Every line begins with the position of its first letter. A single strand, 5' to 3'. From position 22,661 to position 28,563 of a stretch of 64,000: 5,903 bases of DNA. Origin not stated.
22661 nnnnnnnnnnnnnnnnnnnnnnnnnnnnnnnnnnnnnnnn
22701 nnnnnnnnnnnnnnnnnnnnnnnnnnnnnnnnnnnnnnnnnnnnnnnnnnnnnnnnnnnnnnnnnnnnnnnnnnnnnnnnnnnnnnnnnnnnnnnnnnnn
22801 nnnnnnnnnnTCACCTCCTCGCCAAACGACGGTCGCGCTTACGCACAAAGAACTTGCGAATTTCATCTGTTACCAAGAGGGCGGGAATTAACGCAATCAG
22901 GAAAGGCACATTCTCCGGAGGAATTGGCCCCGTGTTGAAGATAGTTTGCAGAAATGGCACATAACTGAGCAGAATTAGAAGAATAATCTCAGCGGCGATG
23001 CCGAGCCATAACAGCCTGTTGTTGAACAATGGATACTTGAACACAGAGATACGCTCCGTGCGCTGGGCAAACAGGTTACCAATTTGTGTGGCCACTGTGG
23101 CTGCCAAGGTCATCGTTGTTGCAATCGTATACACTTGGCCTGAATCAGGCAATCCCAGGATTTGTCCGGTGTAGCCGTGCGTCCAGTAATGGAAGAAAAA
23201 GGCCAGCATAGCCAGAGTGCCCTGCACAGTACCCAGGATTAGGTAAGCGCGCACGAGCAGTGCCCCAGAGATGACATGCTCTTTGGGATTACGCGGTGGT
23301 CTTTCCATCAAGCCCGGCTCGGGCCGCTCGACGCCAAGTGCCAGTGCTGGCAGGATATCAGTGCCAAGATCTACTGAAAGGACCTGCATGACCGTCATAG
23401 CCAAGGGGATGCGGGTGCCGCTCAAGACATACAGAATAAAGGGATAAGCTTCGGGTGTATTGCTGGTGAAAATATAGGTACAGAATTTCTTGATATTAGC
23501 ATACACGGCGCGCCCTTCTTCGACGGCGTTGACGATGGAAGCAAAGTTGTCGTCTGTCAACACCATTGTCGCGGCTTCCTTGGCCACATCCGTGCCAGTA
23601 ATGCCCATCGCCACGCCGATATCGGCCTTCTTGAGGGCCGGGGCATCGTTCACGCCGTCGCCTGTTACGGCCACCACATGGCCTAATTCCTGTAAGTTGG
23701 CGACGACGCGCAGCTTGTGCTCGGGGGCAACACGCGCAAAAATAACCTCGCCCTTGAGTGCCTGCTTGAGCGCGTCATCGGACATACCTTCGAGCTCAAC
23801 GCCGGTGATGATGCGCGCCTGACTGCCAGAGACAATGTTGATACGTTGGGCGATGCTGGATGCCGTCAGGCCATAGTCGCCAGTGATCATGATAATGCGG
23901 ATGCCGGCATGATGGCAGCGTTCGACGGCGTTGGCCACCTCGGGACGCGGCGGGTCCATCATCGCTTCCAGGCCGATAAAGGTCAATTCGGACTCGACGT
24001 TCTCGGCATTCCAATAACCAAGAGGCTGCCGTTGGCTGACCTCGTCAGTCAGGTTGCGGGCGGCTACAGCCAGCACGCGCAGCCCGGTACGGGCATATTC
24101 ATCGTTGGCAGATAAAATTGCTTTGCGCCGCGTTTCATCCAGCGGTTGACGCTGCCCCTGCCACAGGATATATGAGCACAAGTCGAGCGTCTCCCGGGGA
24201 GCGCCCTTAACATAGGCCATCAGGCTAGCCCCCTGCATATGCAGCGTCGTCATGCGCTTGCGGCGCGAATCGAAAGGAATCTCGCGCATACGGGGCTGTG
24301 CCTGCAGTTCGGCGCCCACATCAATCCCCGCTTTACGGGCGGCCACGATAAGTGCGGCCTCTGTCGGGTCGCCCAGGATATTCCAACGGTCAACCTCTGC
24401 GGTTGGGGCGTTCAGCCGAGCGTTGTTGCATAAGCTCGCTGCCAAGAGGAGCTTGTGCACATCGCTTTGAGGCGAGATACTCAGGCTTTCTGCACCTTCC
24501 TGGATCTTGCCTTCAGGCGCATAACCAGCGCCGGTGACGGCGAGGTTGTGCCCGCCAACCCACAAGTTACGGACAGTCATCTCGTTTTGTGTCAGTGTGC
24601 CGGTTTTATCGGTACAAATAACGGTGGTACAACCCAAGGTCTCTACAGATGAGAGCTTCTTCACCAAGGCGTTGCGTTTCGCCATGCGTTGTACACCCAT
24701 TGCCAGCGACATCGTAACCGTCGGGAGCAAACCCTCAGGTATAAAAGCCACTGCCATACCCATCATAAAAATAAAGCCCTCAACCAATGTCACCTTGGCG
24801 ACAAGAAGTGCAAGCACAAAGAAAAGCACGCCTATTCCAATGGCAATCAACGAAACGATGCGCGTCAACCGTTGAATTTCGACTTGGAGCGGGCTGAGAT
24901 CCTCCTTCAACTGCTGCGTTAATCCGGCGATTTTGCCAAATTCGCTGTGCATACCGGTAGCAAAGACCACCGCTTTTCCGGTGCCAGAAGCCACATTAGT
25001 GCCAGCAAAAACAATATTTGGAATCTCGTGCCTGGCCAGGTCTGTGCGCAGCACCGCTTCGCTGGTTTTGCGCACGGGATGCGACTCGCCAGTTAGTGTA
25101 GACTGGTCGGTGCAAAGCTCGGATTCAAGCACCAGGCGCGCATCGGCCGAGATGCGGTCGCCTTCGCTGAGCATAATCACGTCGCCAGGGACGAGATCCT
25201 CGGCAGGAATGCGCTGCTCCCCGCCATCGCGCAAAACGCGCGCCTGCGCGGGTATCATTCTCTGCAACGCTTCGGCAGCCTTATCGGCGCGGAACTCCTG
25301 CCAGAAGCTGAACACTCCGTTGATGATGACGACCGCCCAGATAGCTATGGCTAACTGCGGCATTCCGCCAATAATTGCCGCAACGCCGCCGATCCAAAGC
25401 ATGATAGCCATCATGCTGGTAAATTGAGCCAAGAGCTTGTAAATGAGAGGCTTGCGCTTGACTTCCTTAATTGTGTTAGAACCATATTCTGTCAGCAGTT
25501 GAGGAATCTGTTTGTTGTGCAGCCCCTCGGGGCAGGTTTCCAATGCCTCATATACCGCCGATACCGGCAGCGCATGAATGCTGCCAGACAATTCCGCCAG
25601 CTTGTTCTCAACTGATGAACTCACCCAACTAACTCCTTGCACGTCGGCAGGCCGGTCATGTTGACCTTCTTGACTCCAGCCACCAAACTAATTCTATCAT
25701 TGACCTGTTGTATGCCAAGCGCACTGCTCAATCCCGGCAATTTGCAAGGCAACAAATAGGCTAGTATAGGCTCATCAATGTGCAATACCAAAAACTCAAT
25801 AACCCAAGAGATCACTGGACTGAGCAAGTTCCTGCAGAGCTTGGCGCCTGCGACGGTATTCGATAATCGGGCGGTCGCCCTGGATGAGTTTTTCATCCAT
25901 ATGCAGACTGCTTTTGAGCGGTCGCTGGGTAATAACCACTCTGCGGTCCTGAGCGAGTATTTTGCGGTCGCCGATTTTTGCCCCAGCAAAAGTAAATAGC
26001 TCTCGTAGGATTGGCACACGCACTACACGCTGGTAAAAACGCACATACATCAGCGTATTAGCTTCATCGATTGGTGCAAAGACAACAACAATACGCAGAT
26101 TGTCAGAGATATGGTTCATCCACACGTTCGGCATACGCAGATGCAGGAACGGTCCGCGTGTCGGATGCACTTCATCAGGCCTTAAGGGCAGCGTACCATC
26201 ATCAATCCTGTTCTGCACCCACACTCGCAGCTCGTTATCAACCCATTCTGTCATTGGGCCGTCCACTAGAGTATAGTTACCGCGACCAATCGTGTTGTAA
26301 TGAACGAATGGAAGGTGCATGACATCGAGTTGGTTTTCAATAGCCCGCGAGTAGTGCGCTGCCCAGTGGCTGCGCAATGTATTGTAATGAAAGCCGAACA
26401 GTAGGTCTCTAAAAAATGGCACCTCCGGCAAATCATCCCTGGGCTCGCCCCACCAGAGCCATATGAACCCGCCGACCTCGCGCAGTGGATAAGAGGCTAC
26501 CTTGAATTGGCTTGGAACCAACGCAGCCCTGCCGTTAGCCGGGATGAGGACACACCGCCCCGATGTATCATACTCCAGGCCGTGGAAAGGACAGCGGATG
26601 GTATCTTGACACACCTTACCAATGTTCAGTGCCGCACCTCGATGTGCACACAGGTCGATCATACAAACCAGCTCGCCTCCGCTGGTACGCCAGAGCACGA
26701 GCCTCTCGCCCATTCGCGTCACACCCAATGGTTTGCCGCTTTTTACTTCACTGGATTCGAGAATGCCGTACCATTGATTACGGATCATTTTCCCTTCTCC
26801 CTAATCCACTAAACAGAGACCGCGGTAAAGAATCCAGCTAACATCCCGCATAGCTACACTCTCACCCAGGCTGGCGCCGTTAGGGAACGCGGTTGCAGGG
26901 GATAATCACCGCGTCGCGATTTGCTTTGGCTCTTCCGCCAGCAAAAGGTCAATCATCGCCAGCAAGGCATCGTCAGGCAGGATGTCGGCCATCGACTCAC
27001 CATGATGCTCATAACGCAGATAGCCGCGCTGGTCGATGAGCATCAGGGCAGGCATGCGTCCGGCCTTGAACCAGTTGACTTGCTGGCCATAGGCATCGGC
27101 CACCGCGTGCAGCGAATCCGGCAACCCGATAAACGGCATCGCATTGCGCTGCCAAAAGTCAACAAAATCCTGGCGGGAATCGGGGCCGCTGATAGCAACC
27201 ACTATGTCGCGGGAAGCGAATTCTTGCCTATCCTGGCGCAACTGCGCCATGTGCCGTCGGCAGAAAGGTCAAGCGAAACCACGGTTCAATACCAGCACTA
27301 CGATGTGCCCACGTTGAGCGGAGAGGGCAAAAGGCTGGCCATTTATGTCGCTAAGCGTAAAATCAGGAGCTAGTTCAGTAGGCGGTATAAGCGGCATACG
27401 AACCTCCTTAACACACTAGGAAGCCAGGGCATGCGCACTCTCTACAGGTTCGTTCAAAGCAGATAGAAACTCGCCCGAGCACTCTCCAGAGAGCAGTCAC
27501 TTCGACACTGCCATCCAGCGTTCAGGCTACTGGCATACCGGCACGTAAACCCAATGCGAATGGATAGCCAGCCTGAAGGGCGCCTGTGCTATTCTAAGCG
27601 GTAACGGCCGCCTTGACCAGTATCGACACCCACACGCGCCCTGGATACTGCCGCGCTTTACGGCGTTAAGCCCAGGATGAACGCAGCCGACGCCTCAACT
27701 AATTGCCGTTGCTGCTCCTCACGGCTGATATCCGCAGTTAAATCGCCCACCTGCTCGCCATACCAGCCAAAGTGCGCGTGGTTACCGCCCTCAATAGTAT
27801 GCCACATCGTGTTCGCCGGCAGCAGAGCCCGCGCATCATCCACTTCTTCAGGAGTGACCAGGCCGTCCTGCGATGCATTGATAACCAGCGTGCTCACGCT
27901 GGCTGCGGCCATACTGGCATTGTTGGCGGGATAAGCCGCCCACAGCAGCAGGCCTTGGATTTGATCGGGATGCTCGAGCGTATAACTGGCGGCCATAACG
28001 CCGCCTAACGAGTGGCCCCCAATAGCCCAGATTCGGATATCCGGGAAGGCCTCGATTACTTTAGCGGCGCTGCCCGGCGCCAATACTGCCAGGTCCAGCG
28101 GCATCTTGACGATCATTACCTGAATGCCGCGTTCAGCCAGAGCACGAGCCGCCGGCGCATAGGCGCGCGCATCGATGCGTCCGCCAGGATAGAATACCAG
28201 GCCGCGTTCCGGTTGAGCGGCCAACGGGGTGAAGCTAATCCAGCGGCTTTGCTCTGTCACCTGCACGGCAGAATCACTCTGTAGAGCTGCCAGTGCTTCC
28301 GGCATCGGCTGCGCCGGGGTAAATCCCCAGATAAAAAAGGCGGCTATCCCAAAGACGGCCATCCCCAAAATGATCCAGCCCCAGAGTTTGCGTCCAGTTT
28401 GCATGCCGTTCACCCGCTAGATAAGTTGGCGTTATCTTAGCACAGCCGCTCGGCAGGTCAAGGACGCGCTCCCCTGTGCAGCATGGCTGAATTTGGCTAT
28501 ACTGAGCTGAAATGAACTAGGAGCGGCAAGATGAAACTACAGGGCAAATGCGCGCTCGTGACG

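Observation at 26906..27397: Probable selenocysteine-containing thioredoxin-fold (Prx-like) protein split by the ORF caller at an in-frame UGA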

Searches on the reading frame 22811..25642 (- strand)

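Call 33: search_protein_families(library=pfam, proteins=[window:22811-25642:-], max_evalue=0.00001)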
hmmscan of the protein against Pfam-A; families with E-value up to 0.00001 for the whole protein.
window:22811-25642:- (943 aa): 6 families
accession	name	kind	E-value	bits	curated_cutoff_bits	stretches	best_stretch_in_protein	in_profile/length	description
PF00122.25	E1-E2_ATPase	-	8.7e-49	165.9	28.1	1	129-323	2-181/181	E1-E2 ATPase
PF00689.26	Cation_ATPase_C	-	3e-47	161.1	27.3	1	746-932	1-175/175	Cation transporting ATPase, C-terminus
PF13246.12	Cation_ATPase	-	8.4e-23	80.6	21.7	1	404-492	2-91/91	Cation transport ATPase (P-type)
PF00690.31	Cation_ATPase_N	-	1.4e-16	60.4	20.4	1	23-87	2-67/69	Cation transporter/ATPase, N-terminus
PF00702.32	Hydrolase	-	1.8e-16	61.5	26.4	1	341-674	3-191/191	haloacid dehalogenase-like hydrolase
PF12710.13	HAD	-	7.5e-06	26.9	27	0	489-671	19-189/189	haloacid dehalogenase-like hydrolase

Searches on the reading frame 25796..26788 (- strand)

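Call 33: search_protein_families(library=pfam, proteins=[window:25796-26788:-], max_evalue=0.00001)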
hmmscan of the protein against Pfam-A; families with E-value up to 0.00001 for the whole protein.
window:25796-26788:- (330 aa): 2 families
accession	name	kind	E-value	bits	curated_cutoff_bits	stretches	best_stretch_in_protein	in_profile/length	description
PF00355.32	Rieske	-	7.2e-25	87.2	20.3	1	5-97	1-84/88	Rieske [2Fe-2S] domain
PF19112.6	VanA_C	-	4.4e-11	43.7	23.5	1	142-319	1-191/193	Vanillate O-demethylase oxygenase C-terminal domain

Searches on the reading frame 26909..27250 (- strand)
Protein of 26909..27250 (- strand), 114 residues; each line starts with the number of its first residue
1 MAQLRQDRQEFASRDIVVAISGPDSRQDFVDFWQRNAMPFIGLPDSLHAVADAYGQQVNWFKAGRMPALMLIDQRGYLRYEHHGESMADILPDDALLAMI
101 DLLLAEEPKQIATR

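Call 41: find_encoding_contigs(protein=window:26909-27250:-, flank=10000, max_places=3)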
Protein window:26909-27250:- (114 aa): no gene with exactly this product is on record in the collection.

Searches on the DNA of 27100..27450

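Call 42: search_rna_families(source=window, start=27100, end=27450, threshold=evalue, max_evalue=10)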
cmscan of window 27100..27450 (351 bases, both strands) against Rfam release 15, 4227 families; matches with E-value up to 10: 0.
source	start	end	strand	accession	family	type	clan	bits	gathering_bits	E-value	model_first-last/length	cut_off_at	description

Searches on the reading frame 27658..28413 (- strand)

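Call 33: search_protein_families(library=pfam, proteins=[window:27658-28413:-], max_evalue=0.00001)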
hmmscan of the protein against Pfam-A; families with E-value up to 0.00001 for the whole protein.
window:27658-28413:- (251 aa): 3 families
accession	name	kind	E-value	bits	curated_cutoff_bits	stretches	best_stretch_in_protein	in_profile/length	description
PF12695.13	Abhydrolase_5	-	2.5e-54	183.9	27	1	71-235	1-163/164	Alpha/beta hydrolase family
PF12146.15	Hydrolase_4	-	1.8e-09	37.7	27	0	130-161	79-110/239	Serine aminopeptidase, S33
PF00561.26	Abhydrolase_1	-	2.8e-08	34.2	25.8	0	118-166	61-107/245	alpha/beta hydrolase fold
